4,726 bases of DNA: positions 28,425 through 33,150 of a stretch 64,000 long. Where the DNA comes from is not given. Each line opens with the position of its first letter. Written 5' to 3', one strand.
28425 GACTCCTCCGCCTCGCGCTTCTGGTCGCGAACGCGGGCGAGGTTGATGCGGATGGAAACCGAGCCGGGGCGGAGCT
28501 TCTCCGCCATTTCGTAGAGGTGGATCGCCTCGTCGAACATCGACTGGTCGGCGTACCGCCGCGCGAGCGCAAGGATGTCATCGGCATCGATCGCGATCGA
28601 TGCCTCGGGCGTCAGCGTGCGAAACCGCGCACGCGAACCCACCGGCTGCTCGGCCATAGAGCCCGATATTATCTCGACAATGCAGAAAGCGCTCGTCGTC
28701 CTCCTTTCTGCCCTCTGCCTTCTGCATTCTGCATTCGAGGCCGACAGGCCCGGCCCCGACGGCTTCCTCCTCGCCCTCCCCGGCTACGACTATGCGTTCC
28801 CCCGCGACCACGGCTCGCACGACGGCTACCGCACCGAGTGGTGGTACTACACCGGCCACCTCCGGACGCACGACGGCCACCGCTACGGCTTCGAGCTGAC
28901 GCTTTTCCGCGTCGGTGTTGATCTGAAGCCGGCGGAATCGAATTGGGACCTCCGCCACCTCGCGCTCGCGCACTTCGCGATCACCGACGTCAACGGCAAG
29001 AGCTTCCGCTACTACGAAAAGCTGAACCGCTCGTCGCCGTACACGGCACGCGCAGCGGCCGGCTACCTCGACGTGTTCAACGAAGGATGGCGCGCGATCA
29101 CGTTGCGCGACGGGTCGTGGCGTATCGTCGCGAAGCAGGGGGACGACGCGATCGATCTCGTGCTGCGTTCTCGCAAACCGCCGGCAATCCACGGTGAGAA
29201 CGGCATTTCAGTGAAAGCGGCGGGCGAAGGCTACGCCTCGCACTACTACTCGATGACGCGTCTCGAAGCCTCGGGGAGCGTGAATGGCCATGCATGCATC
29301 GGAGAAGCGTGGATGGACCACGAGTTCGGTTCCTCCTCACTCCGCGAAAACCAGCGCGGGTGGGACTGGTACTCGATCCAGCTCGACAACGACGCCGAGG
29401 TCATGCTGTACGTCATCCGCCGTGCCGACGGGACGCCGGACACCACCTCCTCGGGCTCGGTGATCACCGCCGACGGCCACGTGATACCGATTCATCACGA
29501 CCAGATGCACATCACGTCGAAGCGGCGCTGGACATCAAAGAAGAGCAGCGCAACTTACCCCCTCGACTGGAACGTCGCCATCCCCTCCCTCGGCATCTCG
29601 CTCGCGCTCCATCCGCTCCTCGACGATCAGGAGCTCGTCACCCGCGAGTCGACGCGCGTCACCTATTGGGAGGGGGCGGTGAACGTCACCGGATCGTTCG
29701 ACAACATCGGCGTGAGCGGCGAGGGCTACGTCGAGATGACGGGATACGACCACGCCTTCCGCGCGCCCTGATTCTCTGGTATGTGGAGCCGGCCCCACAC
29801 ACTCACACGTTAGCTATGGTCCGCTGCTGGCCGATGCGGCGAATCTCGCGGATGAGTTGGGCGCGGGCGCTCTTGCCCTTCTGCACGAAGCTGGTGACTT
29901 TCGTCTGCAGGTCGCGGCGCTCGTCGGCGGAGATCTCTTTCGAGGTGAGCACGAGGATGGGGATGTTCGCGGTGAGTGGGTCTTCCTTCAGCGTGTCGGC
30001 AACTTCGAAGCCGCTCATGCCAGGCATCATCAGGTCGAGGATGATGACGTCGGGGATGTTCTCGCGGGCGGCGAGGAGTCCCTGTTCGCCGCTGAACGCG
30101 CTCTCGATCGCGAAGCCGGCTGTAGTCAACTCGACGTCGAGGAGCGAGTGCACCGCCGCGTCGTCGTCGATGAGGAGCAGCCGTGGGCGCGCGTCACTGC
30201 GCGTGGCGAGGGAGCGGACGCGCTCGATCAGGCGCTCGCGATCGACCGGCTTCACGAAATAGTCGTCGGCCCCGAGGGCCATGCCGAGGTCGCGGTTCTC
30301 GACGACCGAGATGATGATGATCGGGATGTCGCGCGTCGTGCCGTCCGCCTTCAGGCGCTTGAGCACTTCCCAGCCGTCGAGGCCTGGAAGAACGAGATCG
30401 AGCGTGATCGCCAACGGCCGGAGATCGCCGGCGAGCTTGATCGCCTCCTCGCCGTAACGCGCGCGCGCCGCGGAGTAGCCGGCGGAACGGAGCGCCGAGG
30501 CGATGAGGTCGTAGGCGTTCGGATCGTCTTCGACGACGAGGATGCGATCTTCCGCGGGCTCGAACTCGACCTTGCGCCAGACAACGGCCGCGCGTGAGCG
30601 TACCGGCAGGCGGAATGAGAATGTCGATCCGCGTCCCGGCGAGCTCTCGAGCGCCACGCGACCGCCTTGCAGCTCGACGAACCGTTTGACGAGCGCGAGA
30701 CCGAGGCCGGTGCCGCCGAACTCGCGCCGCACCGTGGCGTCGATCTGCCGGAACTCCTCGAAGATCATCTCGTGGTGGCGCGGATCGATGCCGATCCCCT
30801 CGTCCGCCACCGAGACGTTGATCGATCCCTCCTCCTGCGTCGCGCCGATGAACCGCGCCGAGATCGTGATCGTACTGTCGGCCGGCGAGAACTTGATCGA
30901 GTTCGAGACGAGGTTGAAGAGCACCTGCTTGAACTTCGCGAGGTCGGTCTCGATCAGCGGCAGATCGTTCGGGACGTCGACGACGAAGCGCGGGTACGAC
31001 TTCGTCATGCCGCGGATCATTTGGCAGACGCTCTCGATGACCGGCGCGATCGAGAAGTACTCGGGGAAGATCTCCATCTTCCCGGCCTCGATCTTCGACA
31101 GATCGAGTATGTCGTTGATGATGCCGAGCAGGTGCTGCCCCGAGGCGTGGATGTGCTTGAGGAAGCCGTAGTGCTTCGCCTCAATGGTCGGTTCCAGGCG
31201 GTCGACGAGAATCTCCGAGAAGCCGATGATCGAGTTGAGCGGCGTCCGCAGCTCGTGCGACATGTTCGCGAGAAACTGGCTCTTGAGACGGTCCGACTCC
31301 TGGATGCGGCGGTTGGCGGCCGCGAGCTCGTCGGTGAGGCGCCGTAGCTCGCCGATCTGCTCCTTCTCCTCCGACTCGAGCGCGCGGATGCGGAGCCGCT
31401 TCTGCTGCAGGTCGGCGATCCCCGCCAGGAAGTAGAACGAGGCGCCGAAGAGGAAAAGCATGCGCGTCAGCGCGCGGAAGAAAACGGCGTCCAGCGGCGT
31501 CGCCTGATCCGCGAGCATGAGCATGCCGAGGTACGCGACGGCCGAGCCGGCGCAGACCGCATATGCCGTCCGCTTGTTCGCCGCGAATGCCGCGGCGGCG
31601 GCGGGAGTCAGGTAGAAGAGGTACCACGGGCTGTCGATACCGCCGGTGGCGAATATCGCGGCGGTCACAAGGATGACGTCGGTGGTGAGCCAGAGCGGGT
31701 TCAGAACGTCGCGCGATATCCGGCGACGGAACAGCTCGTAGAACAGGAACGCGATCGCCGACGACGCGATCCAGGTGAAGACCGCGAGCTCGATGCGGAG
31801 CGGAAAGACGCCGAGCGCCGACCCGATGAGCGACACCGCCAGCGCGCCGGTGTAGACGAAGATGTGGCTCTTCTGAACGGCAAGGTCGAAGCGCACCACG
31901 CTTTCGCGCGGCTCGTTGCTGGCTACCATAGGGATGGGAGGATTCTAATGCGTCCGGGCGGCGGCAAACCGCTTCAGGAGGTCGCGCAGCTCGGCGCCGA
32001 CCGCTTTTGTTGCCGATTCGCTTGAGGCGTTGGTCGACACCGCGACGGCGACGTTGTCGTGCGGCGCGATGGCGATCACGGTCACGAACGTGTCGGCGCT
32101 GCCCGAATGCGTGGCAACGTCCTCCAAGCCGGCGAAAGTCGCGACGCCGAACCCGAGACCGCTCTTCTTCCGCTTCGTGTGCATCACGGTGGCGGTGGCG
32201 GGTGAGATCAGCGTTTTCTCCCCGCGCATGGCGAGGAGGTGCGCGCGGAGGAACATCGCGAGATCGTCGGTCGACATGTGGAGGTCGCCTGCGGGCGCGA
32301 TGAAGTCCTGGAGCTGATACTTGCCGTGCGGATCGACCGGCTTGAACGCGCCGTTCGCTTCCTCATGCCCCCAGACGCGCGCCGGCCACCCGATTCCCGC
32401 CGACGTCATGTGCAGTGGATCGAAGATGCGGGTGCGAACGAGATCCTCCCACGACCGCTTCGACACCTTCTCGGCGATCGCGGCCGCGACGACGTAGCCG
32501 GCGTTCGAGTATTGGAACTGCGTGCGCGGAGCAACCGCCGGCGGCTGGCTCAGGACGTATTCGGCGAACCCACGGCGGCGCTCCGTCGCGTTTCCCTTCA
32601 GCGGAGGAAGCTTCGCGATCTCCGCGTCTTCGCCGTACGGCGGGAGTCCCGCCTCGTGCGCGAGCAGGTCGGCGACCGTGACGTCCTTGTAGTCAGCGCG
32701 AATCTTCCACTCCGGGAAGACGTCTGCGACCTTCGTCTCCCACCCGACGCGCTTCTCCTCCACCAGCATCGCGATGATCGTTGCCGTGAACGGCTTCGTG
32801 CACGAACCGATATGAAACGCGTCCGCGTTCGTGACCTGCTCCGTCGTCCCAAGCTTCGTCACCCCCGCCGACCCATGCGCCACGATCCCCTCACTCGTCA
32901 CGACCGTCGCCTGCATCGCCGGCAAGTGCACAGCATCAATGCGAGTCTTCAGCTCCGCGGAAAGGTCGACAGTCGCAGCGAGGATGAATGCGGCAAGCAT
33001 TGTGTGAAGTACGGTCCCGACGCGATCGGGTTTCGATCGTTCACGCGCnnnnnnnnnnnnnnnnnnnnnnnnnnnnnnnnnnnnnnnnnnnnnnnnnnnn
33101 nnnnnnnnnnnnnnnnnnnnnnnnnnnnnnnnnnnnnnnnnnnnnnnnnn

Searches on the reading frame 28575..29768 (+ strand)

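Call 79: search_protein_families(library=pfam, proteins=[window:28575-29768:+], max_evalue=0.0001)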
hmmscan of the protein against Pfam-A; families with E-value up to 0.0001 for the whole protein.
window:28575-29768:+ (398 aa): 2 families
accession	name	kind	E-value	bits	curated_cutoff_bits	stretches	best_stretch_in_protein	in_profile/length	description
PF07143.17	CrtC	-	1.5e-48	166.1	22.5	1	87-253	1-168/168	CrtC N-terminal lipocalin domain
PF17186.10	Lipocalin_9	-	1.3e-43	148.7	26.2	1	256-391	1-131/131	Lipocalin-like domain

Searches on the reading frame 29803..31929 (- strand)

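Call 8: search_protein_families(library=pfam, proteins=[window:29803-31929:-], max_evalue=0.001)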
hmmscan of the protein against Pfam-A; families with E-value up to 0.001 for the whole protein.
window:29803-31929:- (708 aa): 4 families
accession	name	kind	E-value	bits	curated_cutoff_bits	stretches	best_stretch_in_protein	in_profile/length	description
PF00072.30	Response_reg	-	1.1e-39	135.5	30.2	2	463-572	1-111/111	Response regulator receiver domain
PF02518.31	HATPase_c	-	5.8e-28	98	26.4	1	329-444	2-110/111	Histidine kinase-, DNA gyrase B-, and HSP90-like ATPase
PF00512.31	HisKA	-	7.1e-20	71.3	26.9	1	216-283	2-66/66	His Kinase A (phospho-acceptor) domain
PF25323.1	6TM_PilS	-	0.0001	22.5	27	1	47-180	47-183/189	PilS-like transmembrane domain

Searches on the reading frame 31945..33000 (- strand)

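Call 8: search_protein_families(library=pfam, proteins=[window:31945-33000:-], max_evalue=0.001)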
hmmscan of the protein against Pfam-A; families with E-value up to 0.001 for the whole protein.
window:31945-33000:- (351 aa): 1 family
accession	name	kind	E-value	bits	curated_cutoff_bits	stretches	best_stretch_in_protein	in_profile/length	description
PF00144.29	Beta-lactamase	-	2.7e-54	185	27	1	20-337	8-322/329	Beta-lactamase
